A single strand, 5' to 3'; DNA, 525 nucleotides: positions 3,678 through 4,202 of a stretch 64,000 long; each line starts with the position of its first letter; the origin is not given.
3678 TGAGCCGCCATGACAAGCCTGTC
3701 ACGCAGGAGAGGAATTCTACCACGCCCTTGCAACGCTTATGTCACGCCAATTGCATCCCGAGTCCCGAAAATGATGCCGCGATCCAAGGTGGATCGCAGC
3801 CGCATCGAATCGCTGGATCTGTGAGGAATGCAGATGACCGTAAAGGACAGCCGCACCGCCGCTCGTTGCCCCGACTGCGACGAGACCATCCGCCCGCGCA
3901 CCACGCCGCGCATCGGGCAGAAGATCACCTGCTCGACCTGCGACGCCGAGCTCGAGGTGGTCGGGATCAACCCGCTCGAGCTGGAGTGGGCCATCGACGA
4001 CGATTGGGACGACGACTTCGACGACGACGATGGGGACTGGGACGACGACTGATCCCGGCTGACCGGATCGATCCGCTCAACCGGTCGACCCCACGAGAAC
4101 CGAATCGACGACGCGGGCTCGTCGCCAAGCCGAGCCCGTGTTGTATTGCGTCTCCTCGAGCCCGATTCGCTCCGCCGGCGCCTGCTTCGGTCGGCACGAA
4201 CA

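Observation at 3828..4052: Carrier-protein tail is Asp-based and three times longer than the LysW EDWGE tail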

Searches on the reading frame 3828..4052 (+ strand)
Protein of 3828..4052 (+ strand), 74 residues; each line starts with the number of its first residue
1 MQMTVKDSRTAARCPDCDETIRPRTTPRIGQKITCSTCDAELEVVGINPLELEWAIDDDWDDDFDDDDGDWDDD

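Call 6: search_protein_families(library=pfam, proteins=[window:3828-4052:+], max_evalue=0.01)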
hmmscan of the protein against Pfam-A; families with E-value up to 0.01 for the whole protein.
window:3828-4052:+ (74 aa): 4 families
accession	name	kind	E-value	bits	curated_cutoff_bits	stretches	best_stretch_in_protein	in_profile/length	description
PF21344.3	Zn_ribbon_LysW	-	4.1e-09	36.4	27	1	12-55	1-44/46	Alpha-aminoadipate carrier protein LysW-like, globular domain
PF07191.17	Zn_ribbon_6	-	0.0014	19.1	25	1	13-45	2-29/67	Double zinc ribbon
PF13717.11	Zn_ribbon_4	-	0.0015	18.8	30.3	0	5-21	19-35/36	zinc-ribbon domain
PF01485.27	IBR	-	0.002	18.6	24.3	1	4-41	11-50/65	IBR domain, a half RING-finger domain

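Call 10: search_protein_families(library=ncbifam, proteins=[window:3828-4052:+], max_evalue=0.1)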
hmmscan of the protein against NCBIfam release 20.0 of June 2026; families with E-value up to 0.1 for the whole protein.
window:3828-4052:+ (74 aa): 7 families
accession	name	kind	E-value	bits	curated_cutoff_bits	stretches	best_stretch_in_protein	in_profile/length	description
TIGR01206.1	lysW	equivalog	5.3e-10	39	53.2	1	12-60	3-52/54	lysine biosynthesis protein LysW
NF041913.1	HVO_2142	equivalog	0.0015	18.4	90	0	3-21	3-21/48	HVO_2142 family zinc finger protein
NF041070.1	carrier_LysW_Arch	domain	0.0019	18.2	75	1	12-60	3-55/57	alpha-aminoadipate/glutamate carrier protein LysW/ArgW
NF033497.1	rubre_like_arch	subfamily_domain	0.0021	17.8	32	1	8-28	13-33/34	rubrerythrin-like domain-containing protein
NF041259.1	mono_DmmA_fam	domain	0.0098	16.2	60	1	7-44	47-82/101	dimethylamine monooxygenase subunit DmmA family protein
NF011481.0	PRK14890.1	equivalog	0.068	13.2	61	0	3-38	19-56/61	putative Zn-ribbon RNA-binding protein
TIGR00100.1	hypA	equivalog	0.069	13.2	88.1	1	2-43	61-99/116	hydrogenase maturation nickel metallochaperone HypA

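Call 12: find_homologous_proteins(query=window:3828-4049:+, max_evalue=0.001)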
Query window:3828-4049:+ (74 aa): 4 proteins with E <= 0.001 among 5 candidates.
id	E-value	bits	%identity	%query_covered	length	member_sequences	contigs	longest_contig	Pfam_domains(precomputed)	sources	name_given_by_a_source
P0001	9.4e-41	155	100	97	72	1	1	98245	PF21344.4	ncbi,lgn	-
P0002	1.8e-27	113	78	73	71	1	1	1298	PF21344.4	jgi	jgi:alpha-aminoadipate carrier protein LysW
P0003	7.6e-15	72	57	70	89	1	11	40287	PF21344.4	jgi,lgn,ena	jgi:alpha-aminoadipate carrier protein LysW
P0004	2.2e-14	71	47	77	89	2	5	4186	PF21344.4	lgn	-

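Call 14: find_encoding_contigs(protein=P0003, flank=10000, max_places=6)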
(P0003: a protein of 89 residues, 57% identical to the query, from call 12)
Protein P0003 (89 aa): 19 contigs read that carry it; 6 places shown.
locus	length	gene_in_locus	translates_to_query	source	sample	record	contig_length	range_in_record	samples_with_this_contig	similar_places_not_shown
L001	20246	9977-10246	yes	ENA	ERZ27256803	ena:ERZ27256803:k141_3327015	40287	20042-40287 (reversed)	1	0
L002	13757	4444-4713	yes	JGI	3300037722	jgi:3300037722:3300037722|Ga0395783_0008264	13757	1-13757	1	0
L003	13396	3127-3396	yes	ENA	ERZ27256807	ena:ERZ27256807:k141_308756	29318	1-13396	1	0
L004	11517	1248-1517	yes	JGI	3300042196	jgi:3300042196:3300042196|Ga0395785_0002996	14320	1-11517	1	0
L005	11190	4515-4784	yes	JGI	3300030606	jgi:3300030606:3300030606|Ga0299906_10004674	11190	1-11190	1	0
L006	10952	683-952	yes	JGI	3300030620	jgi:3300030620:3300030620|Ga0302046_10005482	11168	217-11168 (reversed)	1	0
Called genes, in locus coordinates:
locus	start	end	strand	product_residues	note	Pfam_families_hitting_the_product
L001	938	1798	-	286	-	-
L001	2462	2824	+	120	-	PF00903:Glyoxalase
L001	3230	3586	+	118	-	PF04237:YjbR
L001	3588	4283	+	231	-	PF09365:DUF2461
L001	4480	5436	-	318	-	PF08279:HTH_11, PF19187:HTH_PafC (faint), PF13280:WYL, PF25583:WCX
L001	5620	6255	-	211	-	-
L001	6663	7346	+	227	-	PF00486:Trans_reg_C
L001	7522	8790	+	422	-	PF00202:Aminotran_3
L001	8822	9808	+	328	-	PF01544:CorA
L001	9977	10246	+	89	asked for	PF21344:Zn_ribbon_LysW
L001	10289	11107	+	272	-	PF05013:FGase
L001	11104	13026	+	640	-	PF08014:MATCAP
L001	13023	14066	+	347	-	PF02951:GSH-S_N, PF02955:GSH-S_ATP, PF08443:RimK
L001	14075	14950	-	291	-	-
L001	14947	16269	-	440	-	PF01935:DUF87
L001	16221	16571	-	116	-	-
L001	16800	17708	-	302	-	PF06114:Peptidase_M78, PF00515:TPR_1 (faint)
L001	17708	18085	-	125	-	PF13560:HTH_31 (weak), PF12844:HTH_19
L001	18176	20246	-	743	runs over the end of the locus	PF13328:HD_4, PF01966:HD, PF04607:RelA_SpoT, PF02824:TGS, PF19296:RelA_AH, PF28438:RelA_RIS, PF01842:ACT (weak), PF13291:ACT_4, +1 more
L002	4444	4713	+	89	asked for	PF21344:Zn_ribbon_LysW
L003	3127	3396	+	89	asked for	PF21344:Zn_ribbon_LysW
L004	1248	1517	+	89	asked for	PF21344:Zn_ribbon_LysW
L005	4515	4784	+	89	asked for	PF21344:Zn_ribbon_LysW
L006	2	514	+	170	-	?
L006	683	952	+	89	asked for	PF21344:Zn_ribbon_LysW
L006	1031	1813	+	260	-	PF05013:FGase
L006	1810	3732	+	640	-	PF08014:MATCAP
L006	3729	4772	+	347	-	PF02951:GSH-S_N, PF02955:GSH-S_ATP, PF08443:RimK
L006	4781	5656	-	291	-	-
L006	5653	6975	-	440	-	PF01935:DUF87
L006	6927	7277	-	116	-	-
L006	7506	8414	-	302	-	PF06114:Peptidase_M78, PF00515:TPR_1 (faint)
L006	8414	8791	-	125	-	PF13560:HTH_31 (weak), PF12844:HTH_19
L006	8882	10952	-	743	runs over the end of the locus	PF13328:HD_4, PF01966:HD, PF04607:RelA_SpoT, PF02824:TGS, PF19296:RelA_AH, PF28438:RelA_RIS, PF01842:ACT (weak), PF13291:ACT_4, +1 more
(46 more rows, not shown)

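Call 15: find_encoding_contigs(protein=P0001, flank=10000, max_places=3)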
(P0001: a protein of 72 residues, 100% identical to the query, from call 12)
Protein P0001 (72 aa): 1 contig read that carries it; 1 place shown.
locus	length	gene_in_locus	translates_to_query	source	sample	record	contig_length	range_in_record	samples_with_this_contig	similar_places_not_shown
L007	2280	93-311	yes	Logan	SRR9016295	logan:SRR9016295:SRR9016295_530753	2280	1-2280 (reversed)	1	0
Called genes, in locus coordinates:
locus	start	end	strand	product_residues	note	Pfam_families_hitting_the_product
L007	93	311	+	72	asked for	PF21344:Zn_ribbon_LysW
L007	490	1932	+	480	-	-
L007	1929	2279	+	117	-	?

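Call 25: search_protein_representatives(alignment_id=A1)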
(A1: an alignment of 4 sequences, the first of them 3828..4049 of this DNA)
Query: 4 sequences, 74 profile positions. Proteins with E-value up to 0.001 (for the whole library): 1470; up to 1e-10: 234; up to 1e-30: 2. The best 150 are listed.
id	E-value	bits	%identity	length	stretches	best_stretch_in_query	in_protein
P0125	3.5e-38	145.5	-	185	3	8-56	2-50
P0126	2.9e-36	139.4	-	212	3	5-65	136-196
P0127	4.6e-25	103.5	-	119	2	9-69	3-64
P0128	4.6e-25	103.5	-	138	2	7-54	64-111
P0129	1.8e-24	101.6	-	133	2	10-72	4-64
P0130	2.0e-22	95.1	-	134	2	6-56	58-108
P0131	2.1e-22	95.0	-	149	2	6-62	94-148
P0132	1.4e-21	92.4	-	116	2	4-54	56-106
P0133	3.8e-21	90.9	-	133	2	4-71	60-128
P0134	7.3e-21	90.0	-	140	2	10-51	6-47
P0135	7.5e-21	90.0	-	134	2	4-54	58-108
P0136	3.3e-20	87.9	-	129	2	9-61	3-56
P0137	6.1e-20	87.1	-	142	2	5-73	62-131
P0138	6.2e-20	87.1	-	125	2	4-58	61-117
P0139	6.2e-20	87.1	-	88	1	1-69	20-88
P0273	1.8e-12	63.1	-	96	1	8-72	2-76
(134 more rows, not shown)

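Call 58: list_cluster_members(proteins=[P0001, P0005, P0003])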
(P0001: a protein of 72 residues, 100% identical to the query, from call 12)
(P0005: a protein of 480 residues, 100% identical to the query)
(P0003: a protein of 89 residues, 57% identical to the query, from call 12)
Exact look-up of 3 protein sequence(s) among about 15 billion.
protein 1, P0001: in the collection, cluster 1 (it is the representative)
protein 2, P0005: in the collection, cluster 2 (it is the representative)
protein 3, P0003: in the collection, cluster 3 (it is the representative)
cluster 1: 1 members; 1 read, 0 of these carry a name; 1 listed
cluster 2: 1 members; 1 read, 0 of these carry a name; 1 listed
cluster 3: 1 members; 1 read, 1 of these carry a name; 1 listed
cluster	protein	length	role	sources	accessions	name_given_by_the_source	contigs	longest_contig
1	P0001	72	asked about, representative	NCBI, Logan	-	-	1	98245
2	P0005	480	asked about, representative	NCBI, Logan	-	-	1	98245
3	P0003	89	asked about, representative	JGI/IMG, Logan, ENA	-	alpha-aminoadipate carrier protein LysW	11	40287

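Call 61: search_protein_families(library=pfam, proteins=[L001:6663-7346:+], max_evalue=10)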
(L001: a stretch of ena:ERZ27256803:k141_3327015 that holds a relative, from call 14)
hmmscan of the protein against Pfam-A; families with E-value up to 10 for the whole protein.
L001:6663-7346:+ (227 aa): 3 families
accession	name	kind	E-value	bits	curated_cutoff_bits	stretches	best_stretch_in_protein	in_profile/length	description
PF00486.34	Trans_reg_C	-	3.6e-20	72.2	26.2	1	150-222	5-77/77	Transcriptional regulatory protein, C terminal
PF00072.30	Response_reg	-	0.0026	18.3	30.2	1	5-105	2-106/111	Response regulator receiver domain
PF18708.6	MapZ_C2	-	0.19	12.5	27.6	1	163-215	32-84/94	MapZ extracellular C-terminal domain 2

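Call 66: search_solved_structures(query=window:3828-4049:+, max_evalue=10, show_alignments=4)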
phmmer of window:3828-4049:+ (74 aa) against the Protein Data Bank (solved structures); distinct sequences matched with E-value up to 10: 3.
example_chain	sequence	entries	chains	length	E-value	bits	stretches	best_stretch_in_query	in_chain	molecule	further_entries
3wwl_A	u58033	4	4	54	6.4e-09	39.1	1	12-60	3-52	Alpha-aminoadipate carrier protein LysW | OrfF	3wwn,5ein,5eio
5k2m_E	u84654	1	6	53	0.00014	25.3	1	13-61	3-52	Probable lysine biosynthesis protein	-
8j48_D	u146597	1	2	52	0.33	14.5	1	7-40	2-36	GATA transcription factor 18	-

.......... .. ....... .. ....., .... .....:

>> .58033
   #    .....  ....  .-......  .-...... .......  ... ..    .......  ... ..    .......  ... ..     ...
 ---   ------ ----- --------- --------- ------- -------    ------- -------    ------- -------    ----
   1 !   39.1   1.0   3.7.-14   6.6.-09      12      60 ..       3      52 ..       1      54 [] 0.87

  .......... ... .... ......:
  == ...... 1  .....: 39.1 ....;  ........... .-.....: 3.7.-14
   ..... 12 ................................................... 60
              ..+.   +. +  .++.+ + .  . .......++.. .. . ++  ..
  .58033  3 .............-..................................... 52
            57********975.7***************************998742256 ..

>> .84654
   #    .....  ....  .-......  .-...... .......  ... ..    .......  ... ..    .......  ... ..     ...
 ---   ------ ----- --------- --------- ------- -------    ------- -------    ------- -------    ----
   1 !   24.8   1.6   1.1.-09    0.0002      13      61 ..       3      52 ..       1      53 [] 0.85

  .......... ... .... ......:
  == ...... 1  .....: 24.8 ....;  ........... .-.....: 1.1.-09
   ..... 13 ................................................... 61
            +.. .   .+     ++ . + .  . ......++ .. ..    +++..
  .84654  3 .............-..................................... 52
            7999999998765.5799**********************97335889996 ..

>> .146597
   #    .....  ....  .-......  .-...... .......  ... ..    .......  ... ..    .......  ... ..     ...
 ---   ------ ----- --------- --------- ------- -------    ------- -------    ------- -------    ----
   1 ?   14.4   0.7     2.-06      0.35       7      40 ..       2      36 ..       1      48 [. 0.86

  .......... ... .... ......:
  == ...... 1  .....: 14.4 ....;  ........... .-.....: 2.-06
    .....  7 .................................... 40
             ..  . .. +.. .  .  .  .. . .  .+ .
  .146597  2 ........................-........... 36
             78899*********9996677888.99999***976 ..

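Call 70: find_encoding_contigs(protein=P0002, flank=10000, max_places=3)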
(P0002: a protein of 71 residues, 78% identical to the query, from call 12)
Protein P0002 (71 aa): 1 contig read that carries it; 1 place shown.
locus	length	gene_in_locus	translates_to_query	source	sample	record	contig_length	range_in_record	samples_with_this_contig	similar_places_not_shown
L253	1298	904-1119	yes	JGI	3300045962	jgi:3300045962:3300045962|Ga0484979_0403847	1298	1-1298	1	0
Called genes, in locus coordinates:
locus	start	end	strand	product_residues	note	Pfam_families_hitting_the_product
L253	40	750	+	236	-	PF00486:Trans_reg_C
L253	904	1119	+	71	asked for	PF21344:Zn_ribbon_LysW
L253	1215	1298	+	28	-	?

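Call 71: find_encoding_contigs(protein=P0004, flank=10000, max_places=3)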
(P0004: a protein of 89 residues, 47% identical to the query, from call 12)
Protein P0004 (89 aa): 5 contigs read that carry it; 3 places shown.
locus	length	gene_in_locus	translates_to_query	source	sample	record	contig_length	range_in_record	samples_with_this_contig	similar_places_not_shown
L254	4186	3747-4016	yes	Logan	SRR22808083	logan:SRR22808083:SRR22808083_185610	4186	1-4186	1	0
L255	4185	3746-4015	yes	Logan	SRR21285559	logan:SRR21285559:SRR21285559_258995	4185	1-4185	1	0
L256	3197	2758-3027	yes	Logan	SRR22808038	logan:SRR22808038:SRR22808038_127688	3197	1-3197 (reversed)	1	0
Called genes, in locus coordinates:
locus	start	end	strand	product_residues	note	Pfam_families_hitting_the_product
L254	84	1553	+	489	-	-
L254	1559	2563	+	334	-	PF03417:AAT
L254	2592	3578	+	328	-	PF01544:CorA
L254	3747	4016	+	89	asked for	PF21344:Zn_ribbon_LysW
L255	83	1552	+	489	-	-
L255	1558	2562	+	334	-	PF03417:AAT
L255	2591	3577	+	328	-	PF01544:CorA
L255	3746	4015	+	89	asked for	PF21344:Zn_ribbon_LysW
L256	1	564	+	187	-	?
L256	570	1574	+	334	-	PF03417:AAT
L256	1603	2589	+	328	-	PF01544:CorA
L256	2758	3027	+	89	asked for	PF21344:Zn_ribbon_LysW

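Call 74: search_protein_families(library=pfam, proteins=[L254:84-1553:+, L254:1559-2563:+, L001:7522-8790:+, L001:10289-11107:+, L001:11104-13026:+], max_evalue=0.01)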
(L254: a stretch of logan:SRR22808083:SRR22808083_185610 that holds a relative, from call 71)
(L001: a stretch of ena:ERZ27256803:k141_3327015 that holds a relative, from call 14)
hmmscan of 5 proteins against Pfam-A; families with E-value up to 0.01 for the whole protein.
L254:84-1553:+ (489 aa): 1 family
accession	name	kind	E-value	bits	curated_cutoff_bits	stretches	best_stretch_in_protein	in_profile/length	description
PF02786.22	CPSase_L_D2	-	0.0064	16.5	19.8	0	269-324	138-190/211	Carbamoyl-phosphate synthase L chain, ATP binding domain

L254:1559-2563:+ (334 aa): 1 family
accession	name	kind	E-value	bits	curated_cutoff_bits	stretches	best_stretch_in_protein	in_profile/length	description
PF03417.21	AAT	-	1.4e-32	113.6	23.2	1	100-302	7-223/225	Acyl-coenzyme A:6-aminopenicillanic acid acyl-transferase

L001:7522-8790:+ (422 aa): 2 families
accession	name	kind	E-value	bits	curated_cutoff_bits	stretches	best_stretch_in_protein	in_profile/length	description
PF00202.27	Aminotran_3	-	4.9e-127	424.4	30.5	1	12-418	5-403/403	Aminotransferase class-III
PF00155.27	Aminotran_1_2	-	3.8e-05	23.5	19.7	1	214-393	163-338/361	Aminotransferase class I and II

L001:10289-11107:+ (272 aa): 1 family
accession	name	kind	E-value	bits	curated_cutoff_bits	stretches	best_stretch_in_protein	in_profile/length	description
PF05013.17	FGase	-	1e-17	65.4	28.9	1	25-235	1-214/219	N-formylglutamate amidohydrolase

L001:11104-13026:+ (640 aa): 1 family
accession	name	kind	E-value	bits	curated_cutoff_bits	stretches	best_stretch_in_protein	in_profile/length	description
PF08014.17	MATCAP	-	4.4e-94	315.9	27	1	287-622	2-357/365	Microtubule-associated tyrosine carboxypeptidase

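Call 81: search_protein_families(library=ncbifam, proteins=[L001:10289-11107:+, L001:11104-13026:+, L001:13023-14066:+, L254:84-1553:+], max_evalue=0.001)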
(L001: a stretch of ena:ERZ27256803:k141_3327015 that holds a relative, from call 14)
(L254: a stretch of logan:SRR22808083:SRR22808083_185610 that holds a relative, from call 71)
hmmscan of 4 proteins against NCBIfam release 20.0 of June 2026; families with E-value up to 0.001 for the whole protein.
L001:10289-11107:+ (272 aa): 0 families

L001:11104-13026:+ (640 aa): 1 family
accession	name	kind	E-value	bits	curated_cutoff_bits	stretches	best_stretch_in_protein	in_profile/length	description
TIGR02421.1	QEGLA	hypoth_equivalog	2.1e-103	346.4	338.65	1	259-624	1-366/368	flavohemoglobin expression-modulating QEGLA motif protein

L001:13023-14066:+ (347 aa): 9 families
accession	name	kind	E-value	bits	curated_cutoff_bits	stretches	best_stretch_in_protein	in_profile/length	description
NF009110.0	PRK12458.1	subfamily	1.6e-145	484.5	408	1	1-347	1-349/349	glutathione synthetase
NF003573.0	PRK05246.1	equivalog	6.2e-63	212.5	272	1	1-330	2-314/316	glutathione synthase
TIGR01380.1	glut_syn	equivalog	2.8e-57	194.1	299.05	1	1-328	1-311/312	glutathione synthase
TIGR00768.1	rimK_fam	subfamily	3.5e-21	75.8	143.4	1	91-299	44-252/276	RimK family alpha-L-glutamate ligase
NF040720.1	MptN_Meth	equivalog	1.3e-15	57.3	350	1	75-324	45-289/291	tetrahydromethanopterin:alpha-L-glutamate ligase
TIGR02144.1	LysX_arch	equivalog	4.8e-13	48.8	275.6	1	92-294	45-241/281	lysine biosynthesis protein LysX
NF007764.0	PRK10446.1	equivalog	3.7e-06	26.5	331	1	147-330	115-291/300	30S ribosomal protein S6--L-glutamate ligase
NF009402.0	PRK12767.1-1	equivalog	0.00047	19.1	218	1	147-272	132-248/329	carbamoyl phosphate synthase-like protein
TIGR04187.1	GRASP_SAV_5884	subfamily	0.00082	18.7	350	0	101-177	88-168/312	ATP-grasp ribosomal peptide maturase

L254:84-1553:+ (489 aa): 4 families
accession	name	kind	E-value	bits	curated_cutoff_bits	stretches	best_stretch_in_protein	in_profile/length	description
NF005096.0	PRK06524.1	equivalog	1.2e-236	785.5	684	1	7-469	14-478/493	biotin carboxylase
NF009471.0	PRK12833.1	equivalog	1.4e-07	30.5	686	0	113-198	96-181/467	acetyl-CoA carboxylase biotin carboxylase subunit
TIGR01235.1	pyruv_carbox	equivalog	5.1e-05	20.9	1114.45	0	71-203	58-183/1143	pyruvate carboxylase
NF009554.0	PRK12999.1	equivalog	0.00024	19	965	0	116-201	100-185/1147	pyruvate carboxylase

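Call 82: predict_structure(alignment_id=A3)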
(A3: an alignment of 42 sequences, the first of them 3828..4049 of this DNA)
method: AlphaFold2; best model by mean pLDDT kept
length: 74 residues; sequences in the alignment: 42
mean_pLDDT: 76.5   pTM: 0.52
mean pLDDT of the five models: 76.5, 74.8, 74.5, 74.2, 71.9
residues with pLDDT >= 90: 11; 70-90: 36; 50-70: 26; < 50: 1
segments of 3 or more residues with pLDDT < 50: none
pLDDT, mean of each block of 10 residues (from residue 1): 59 89 84 89 87 75 58 64
secondary structure, 60 per line:
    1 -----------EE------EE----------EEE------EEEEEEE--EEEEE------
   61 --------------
elements in order: E32-34 E41-47 E50-54
